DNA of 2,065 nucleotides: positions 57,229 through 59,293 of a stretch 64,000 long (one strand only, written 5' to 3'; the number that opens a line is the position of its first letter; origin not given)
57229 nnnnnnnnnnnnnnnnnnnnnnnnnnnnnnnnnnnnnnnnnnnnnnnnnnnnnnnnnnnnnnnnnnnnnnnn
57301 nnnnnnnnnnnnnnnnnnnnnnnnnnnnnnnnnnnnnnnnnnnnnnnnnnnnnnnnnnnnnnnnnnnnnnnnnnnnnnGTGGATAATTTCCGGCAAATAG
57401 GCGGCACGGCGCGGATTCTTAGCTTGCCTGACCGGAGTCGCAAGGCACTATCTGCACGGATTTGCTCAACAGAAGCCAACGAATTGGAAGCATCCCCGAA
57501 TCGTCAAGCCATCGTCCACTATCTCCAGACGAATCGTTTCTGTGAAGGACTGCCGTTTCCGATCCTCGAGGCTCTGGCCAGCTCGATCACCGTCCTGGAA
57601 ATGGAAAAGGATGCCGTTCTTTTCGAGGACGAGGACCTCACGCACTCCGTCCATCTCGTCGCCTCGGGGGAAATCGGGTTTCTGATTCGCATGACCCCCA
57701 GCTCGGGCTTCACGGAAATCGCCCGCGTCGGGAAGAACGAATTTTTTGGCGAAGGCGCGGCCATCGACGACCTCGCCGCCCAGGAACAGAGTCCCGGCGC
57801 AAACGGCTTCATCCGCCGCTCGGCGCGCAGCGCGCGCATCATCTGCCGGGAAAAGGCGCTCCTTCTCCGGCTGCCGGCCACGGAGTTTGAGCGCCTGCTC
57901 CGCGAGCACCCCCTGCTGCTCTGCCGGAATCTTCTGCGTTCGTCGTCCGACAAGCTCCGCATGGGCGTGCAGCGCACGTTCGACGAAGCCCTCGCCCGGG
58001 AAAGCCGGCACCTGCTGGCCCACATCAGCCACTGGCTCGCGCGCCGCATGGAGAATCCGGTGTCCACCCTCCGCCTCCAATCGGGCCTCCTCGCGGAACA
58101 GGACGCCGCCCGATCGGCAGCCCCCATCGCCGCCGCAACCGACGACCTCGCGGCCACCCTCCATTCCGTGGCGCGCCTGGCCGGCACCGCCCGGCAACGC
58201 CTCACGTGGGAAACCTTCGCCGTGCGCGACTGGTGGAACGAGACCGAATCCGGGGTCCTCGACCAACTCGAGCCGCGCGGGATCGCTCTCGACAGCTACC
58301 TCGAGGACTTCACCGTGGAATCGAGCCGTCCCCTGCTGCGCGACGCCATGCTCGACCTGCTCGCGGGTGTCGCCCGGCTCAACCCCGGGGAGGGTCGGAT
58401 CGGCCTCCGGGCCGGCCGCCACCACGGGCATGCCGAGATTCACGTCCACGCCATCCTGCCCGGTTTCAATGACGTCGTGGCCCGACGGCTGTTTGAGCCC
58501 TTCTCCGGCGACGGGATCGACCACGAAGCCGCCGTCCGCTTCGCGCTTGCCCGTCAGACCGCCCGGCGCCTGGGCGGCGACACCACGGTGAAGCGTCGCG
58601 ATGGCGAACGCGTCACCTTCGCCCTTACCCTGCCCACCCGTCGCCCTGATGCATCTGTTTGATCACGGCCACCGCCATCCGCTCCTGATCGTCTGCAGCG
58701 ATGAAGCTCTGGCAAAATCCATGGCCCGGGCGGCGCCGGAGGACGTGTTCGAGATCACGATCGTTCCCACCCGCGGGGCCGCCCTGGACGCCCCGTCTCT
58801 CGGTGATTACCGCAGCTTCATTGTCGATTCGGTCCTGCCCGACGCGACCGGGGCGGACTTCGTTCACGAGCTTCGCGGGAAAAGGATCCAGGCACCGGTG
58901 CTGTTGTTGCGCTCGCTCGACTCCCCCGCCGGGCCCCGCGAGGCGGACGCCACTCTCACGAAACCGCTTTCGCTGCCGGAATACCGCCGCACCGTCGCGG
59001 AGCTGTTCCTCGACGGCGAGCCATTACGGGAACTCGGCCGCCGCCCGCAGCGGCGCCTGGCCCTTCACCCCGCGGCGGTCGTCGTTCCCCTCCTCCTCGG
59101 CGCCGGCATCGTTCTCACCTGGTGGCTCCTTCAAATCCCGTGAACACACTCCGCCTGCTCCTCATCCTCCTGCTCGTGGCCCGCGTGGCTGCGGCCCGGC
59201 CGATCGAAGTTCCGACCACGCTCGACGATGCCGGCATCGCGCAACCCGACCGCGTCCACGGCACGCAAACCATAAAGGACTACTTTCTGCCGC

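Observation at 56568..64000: Uncharacterised synthase-dependent exopolysaccharide-like system: cNMP-sensor pseudo-kinase, anchored REC, BcsB-like protein, MshEN-GT2 and a polytopic membrane protein, with a divergent beta-barrel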

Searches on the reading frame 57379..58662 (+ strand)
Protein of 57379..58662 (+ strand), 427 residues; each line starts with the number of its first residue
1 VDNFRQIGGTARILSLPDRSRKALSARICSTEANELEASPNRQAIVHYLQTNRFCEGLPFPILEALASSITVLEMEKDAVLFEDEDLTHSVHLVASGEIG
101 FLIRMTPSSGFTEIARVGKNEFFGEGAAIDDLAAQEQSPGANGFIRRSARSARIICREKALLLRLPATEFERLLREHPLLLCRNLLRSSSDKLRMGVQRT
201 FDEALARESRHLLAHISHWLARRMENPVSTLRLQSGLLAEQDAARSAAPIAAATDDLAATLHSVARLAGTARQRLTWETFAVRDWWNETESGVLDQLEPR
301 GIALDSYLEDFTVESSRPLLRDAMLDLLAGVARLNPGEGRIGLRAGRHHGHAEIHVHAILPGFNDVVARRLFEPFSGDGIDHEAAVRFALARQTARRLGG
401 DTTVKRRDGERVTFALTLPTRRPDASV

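Call 5: search_protein_families(library=pfam, proteins=[window:57379-58662:+], max_evalue=1)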
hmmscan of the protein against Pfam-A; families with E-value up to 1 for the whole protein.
window:57379-58662:+ (427 aa): 2 families
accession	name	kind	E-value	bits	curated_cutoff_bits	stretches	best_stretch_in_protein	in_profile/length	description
PF00027.35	cNMP_binding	-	9.3e-09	35.6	27.5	2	74-130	3-58/89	Cyclic nucleotide-binding domain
PF02518.31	HATPase_c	-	9.9e-05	23.2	26.4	1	320-420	6-109/111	Histidine kinase-, DNA gyrase B-, and HSP90-like ATPase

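Call 6: search_protein_families(library=ncbifam, proteins=[window:57379-58662:+], max_evalue=1)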
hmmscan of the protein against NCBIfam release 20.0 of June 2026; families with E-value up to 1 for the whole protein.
window:57379-58662:+ (427 aa): 8 families
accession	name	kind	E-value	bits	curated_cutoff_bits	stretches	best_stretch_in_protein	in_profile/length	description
NF008312.0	PRK11100.1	equivalog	3.5e-06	26.1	356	1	208-420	251-474/477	two-component system sensor histidine kinase CreC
NF038348.1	T2SS_HK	subfamily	4e-05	22.2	450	1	313-421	465-574/574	histidine kinase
NF052574.1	HisKinEspCMyxo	equivalog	0.0016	16.6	1200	1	333-422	548-639/785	serine histidine kinase EspC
NF046044.1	PnpS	equivalog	0.0073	15.4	400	1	272-375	237-341/390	two-component system histidine kinase PnpS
TIGR01386.1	cztS_silS_copS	subfamily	0.022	13.7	292.55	1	311-418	345-456/457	heavy metal sensor histidine kinase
NF008025.0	PRK10755.1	equivalog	0.033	12.9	314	1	201-375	136-309/362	two-component system sensor histidine kinase PmrB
TIGR02916.1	PEP_his_kin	equivalog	0.078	11.5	300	1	311-419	571-679/679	XrtA/PEP-CTERM system histidine kinase PrsK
NF011874.0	PRK15347.1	equivalog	0.12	10.3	852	1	324-421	518-615/921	two component system sensor kinase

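Call 88: find_related_loci(query=A7, collection=metagenome_contigs, flank=7000)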
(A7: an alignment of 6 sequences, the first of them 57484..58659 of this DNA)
Query A7 (392 aa) in metagenome_contigs; peptide patterns used: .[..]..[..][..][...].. (x = any residue, [..] = any of these).
270 stretches matched a pattern; 5 encode a relative of the query (tblastn E <= 1e-3); 5 distinct loci.
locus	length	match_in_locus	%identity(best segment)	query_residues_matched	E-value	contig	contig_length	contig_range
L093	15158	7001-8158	60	10-391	2e-152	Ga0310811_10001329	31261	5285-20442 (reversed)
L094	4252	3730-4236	27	12-197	4e-13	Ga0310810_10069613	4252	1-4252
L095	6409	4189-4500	30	45-166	5e-8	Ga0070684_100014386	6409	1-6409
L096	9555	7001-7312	30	45-166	6e-7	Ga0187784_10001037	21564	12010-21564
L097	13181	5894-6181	30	43-155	2e-5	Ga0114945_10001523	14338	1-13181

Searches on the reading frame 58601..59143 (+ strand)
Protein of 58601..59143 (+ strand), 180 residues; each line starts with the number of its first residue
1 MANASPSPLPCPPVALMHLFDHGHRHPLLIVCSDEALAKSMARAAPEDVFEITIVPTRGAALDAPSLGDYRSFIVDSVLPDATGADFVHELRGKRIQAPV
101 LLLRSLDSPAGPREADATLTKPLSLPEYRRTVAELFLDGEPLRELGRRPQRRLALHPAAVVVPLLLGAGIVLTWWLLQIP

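Call 5: search_protein_families(library=pfam, proteins=[window:58601-59143:+], max_evalue=1)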
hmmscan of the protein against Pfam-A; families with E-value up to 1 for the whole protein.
window:58601-59143:+ (180 aa): 1 family
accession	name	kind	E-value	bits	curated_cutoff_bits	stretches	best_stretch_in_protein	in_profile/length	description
PF00072.30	Response_reg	-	0.012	16.2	30.2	1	29-107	2-80/111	Response regulator receiver domain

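Call 6: search_protein_families(library=ncbifam, proteins=[window:58601-59143:+], max_evalue=1)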
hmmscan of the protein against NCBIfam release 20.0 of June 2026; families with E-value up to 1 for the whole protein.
window:58601-59143:+ (180 aa): 13 families
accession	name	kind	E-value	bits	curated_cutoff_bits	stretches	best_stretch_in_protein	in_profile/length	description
NF045991.1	RespRegCtrARhodob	equivalog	4e-08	33.3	350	1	29-110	4-85/224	response regulator transcription factor CtrA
NF007928.2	PRK10643.1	equivalog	3.1e-07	30.3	330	1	28-129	3-109/216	two-component system response regulator PmrA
NF045914.1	RespRegNblR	equivalog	0.00024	20.8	300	1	26-106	7-87/228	response regulator transcription factor NblR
NF041734.1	resp_reg_RppA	equivalog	0.00043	19.7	250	1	37-124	12-106/229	two-component system response regulator RppA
TIGR01387.1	cztR_silR_copR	subfamily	0.00054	19.7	279.2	1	29-110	2-83/218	heavy metal response regulator transcription factor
NF008296.0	PRK11083.1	equivalog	0.0015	18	273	1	28-105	6-82/228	two-component system response regulator CreB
NF033791.1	ActR_PrrA_rreg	equivalog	0.0016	18.5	250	1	27-104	3-80/173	ActR/PrrA/RegA family redox response regulator transcription factor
NF007346.1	PRK09836.1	equivalog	0.003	17.4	420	1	66-108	41-83/227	copper/silver response regulator transcription factor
NF012023.0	PRK15479.1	equivalog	0.0056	16.2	337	1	28-128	3-108/224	transcriptional regulator TctD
NF007663.1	PRK10336.1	equivalog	0.0083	15.9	345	1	69-123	44-103/219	quorum sensing response regulator transcription factor QseB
NF006900.1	PRK09390.1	equivalog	0.0093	15.5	255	1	28-103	7-82/203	response regulator FixJ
NF007977.0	PRK10701.1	equivalog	0.22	11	330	1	50-108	26-83/241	two-component system response regulator RstA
NF040689.1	MtrAB_MtrA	equivalog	0.23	10.8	300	1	29-104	2-76/219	MtrAB system response regulator MtrA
